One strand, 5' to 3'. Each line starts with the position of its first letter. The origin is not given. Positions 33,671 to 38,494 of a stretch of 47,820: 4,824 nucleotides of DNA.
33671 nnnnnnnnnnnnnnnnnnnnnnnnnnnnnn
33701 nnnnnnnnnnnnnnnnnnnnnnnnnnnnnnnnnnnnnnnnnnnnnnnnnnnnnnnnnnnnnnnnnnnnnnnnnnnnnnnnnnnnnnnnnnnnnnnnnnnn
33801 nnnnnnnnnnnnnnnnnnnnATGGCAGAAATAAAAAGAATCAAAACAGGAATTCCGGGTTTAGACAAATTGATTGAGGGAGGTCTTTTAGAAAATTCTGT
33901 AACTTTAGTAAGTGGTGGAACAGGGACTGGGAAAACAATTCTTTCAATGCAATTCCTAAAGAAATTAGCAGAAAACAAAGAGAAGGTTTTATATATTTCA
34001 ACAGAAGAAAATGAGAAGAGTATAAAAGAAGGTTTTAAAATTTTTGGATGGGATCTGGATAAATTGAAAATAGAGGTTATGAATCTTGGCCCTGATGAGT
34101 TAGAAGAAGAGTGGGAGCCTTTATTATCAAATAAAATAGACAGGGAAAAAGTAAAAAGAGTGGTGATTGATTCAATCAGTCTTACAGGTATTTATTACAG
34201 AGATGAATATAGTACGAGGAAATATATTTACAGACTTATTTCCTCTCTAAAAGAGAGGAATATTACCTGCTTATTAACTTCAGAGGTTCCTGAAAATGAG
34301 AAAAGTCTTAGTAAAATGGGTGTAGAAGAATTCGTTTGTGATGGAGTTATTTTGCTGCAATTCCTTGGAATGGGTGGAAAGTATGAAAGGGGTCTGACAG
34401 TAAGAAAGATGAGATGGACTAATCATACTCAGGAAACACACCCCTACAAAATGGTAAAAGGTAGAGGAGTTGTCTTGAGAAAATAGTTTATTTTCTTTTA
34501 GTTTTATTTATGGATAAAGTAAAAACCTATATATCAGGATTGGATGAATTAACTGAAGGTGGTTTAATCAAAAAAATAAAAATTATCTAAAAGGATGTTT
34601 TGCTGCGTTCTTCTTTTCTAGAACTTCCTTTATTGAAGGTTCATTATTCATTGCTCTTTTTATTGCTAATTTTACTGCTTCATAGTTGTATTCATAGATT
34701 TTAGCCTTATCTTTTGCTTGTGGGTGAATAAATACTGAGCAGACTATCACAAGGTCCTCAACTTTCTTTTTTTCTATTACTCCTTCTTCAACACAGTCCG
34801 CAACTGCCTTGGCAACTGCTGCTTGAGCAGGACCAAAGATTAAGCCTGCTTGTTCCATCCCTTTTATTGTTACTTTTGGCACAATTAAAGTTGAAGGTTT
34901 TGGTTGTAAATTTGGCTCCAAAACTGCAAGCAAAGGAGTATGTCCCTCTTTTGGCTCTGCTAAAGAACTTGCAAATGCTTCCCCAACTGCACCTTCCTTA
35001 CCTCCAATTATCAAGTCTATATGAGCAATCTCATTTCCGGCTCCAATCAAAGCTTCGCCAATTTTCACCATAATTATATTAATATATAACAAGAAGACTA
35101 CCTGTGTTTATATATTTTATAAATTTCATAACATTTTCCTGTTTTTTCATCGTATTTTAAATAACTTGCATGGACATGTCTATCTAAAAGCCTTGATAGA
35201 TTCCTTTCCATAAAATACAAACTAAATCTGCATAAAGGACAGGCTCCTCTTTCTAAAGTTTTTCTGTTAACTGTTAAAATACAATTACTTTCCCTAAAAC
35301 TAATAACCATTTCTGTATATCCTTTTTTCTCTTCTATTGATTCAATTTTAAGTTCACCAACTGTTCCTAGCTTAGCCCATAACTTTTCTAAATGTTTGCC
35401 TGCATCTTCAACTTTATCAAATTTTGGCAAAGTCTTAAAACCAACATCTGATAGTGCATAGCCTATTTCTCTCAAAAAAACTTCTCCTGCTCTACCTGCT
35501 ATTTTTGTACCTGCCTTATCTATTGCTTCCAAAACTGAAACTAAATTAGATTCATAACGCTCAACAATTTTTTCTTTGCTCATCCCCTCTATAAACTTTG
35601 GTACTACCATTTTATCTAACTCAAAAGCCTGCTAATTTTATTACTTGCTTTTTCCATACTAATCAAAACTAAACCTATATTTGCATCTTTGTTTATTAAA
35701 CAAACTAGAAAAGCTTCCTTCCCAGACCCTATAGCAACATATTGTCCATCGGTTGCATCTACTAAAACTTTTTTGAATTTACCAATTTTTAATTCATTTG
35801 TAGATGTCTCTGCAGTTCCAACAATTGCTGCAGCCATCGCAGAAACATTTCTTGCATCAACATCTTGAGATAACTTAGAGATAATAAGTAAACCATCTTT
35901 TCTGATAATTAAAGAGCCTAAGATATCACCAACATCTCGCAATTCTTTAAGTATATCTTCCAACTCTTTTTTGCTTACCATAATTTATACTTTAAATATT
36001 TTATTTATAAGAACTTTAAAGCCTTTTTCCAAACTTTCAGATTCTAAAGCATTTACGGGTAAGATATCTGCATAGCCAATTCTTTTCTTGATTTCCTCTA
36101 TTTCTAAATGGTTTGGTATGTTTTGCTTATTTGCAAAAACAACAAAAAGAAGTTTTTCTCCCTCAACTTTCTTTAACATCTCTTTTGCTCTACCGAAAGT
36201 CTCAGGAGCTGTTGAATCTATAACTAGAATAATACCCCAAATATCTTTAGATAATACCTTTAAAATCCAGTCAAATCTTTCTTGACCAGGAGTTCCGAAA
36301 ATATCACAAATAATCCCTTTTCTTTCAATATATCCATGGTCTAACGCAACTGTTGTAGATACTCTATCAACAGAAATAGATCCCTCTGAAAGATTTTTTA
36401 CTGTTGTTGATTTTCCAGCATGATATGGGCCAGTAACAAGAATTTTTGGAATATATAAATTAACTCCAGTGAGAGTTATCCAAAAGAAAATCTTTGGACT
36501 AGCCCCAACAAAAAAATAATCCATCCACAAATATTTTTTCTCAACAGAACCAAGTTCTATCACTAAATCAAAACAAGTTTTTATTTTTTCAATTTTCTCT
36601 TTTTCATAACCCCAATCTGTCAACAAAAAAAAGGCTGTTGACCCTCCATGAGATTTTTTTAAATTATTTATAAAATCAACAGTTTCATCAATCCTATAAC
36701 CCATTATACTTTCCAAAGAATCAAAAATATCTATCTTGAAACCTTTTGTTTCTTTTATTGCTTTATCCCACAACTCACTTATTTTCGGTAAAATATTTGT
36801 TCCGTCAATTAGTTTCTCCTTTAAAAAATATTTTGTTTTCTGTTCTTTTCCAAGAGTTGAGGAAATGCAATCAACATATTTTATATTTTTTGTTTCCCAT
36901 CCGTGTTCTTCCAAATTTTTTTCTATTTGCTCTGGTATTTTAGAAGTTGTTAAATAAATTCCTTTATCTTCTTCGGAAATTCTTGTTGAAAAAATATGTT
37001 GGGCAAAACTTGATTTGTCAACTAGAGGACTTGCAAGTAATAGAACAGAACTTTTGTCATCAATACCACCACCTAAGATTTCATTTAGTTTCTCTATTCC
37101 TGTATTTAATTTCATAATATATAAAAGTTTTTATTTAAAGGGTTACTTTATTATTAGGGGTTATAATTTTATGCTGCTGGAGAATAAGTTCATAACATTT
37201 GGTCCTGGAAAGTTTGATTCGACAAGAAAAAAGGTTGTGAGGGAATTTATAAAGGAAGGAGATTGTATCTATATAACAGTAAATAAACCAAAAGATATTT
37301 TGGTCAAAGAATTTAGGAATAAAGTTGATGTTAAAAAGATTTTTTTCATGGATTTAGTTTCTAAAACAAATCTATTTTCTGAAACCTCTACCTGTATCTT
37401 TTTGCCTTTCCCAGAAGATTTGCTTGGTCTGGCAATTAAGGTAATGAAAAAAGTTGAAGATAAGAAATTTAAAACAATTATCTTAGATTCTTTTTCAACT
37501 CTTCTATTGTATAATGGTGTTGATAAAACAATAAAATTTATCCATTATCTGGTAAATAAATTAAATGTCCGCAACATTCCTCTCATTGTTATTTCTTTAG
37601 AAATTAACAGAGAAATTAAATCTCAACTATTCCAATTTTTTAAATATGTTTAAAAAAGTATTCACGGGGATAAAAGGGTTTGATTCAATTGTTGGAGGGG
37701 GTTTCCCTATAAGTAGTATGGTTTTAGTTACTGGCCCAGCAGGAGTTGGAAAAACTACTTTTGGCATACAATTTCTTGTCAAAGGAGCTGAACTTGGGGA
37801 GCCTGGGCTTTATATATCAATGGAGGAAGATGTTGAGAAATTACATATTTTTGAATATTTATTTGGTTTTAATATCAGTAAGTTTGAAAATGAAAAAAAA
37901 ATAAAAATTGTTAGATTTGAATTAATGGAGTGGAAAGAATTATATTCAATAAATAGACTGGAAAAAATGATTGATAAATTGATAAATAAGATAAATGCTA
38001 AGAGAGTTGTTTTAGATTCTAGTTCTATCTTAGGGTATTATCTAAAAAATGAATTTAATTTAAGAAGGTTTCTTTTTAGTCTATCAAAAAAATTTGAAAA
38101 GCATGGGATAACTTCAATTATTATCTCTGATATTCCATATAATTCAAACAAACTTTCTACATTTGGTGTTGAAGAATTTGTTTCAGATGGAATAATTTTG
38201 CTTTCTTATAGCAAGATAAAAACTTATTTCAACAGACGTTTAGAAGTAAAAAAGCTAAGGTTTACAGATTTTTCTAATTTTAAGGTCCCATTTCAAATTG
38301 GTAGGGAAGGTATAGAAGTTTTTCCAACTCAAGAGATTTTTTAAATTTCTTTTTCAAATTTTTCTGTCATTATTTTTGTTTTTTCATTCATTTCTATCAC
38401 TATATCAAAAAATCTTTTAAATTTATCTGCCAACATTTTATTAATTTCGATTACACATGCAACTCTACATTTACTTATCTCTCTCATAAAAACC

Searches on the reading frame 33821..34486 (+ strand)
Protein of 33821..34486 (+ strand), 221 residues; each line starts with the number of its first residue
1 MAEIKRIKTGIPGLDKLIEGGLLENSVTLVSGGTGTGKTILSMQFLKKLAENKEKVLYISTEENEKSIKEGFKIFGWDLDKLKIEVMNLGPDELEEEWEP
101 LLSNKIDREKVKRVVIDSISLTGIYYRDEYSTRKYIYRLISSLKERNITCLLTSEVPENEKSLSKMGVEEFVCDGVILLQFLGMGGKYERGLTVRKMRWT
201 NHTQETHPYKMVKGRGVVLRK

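Call 8: search_protein_families(library=pfam, proteins=[window:33821-34486:+], max_evalue=0.001)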
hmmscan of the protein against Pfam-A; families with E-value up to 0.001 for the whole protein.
window:33821-34486:+ (221 aa): 11 families
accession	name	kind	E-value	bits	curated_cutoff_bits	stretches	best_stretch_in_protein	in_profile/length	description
PF06745.19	ATPase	-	1e-56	192.3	26.6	1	7-218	1-225/231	KaiC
PF13481.12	AAA_25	-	1.4e-08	35.1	27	1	5-144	13-174/195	AAA domain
PF07088.17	GvpD_P-loop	-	1.6e-07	31.8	24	1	28-94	13-78/189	GvpD gas vesicle protein, P-loop domain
PF03796.21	DnaB_C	-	2.7e-06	27.4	27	1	7-117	2-107/255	DnaB-like helicase C terminal domain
PF08423.17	Rad51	-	1.2e-05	25.1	22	1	3-134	4-142/244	Rad51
PF25199.1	nSTAND_NTPase5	-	6.3e-05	23.3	34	1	25-66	41-83/145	Novel STAND NTPase 5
PF13173.12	AAA_14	-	0.0001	22.8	27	1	25-73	2-49/129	AAA domain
PF20720.3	nSTAND3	-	0.00011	22.3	27.2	1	22-70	14-63/155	Novel STAND NTPase 3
PF05625.17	PAXNEB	-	0.00019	21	28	0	103-180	189-273/366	PAXNEB protein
PF09848.15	SLFN-g3_helicase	-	0.00072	19.4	24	0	26-63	2-41/354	Schlafen group 3, DNA/RNA helicase domain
PF24883.2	NPHP3_N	-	0.00099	19.8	24.8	0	25-67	22-64/164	Nephrocystin 3, N-terminal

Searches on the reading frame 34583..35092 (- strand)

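Call 8: search_protein_families(library=pfam, proteins=[window:34583-35092:-], max_evalue=0.001)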
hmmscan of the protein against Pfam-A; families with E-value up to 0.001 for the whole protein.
window:34583-35092:- (169 aa): 1 family
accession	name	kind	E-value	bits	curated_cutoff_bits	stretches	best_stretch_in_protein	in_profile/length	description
PF08714.17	Fae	-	1.2e-74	250.1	27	1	11-168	1-158/159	Formaldehyde-activating enzyme (Fae)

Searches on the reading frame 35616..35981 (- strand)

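Call 8: search_protein_families(library=pfam, proteins=[window:35616-35981:-], max_evalue=0.001)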
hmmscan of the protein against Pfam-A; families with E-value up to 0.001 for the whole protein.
window:35616-35981:- (121 aa): 1 family
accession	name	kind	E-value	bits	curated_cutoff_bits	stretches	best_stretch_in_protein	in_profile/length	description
PF03259.23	Robl_LC7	-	1.2e-12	47.8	23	1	7-95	2-90/91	Roadblock/LC7 domain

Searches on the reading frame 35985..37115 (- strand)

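Call 8: search_protein_families(library=pfam, proteins=[window:35985-37115:-], max_evalue=0.001)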
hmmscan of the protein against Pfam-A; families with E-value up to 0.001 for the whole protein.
window:35985-37115:- (376 aa): 7 families
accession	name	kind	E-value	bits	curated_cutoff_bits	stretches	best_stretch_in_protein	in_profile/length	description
PF00025.27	Arf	-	9.6e-12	45.2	22.3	1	224-357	16-158/174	ADP-ribosylation factor family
PF06745.19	ATPase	-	2.1e-10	40.8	26.6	1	4-191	2-190/231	KaiC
PF00071.28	Ras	-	4e-09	36.7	21.6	1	224-373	1-160/162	Ras family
PF08477.19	Roc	-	2.4e-05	25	27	1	224-330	1-117/119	Ras of Complex, Roc, domain of DAPkinase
PF01926.29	MMR_HSR1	-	7.4e-05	23.3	21.9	1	225-326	2-109/113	50S ribosome-binding GTPase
PF00009.33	GTP_EFTU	-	0.00011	22.3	26.5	0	255-346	56-146/188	Elongation factor Tu GTP binding domain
PF09439.16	SRPRB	-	0.00013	21.9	25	1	223-304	4-85/178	Signal recognition particle receptor beta subunit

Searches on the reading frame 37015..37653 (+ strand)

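Call 8: search_protein_families(library=pfam, proteins=[window:37015-37653:+], max_evalue=0.001)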
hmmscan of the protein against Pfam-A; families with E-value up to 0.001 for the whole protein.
window:37015-37653:+ (212 aa): 2 families
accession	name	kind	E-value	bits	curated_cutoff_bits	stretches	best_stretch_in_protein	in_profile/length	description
PF05763.18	DUF835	-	2e-05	24.9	33.1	1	72-193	9-118/136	Protein of unknown function (DUF835)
PF06745.19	ATPase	-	0.00062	19.6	26.6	1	82-194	49-162/231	KaiC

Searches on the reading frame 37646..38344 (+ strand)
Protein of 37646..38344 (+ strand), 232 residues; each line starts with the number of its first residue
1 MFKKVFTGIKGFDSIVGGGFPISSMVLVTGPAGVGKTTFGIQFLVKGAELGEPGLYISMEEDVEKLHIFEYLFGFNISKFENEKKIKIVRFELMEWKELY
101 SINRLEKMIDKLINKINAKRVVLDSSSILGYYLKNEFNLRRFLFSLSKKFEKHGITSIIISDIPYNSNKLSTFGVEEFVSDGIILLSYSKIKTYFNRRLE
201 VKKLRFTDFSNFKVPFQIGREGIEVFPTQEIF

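Call 8: search_protein_families(library=pfam, proteins=[window:37646-38344:+], max_evalue=0.001)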
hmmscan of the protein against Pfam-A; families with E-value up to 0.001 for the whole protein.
window:37646-38344:+ (232 aa): 2 families
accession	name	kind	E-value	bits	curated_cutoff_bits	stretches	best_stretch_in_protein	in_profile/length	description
PF06745.19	ATPase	-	5.1e-60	203.1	26.6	1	7-229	3-230/231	KaiC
PF01637.24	ATPase_2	-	3.1e-05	24.3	33.2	1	24-123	21-116/225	ATPase domain predominantly from Archaea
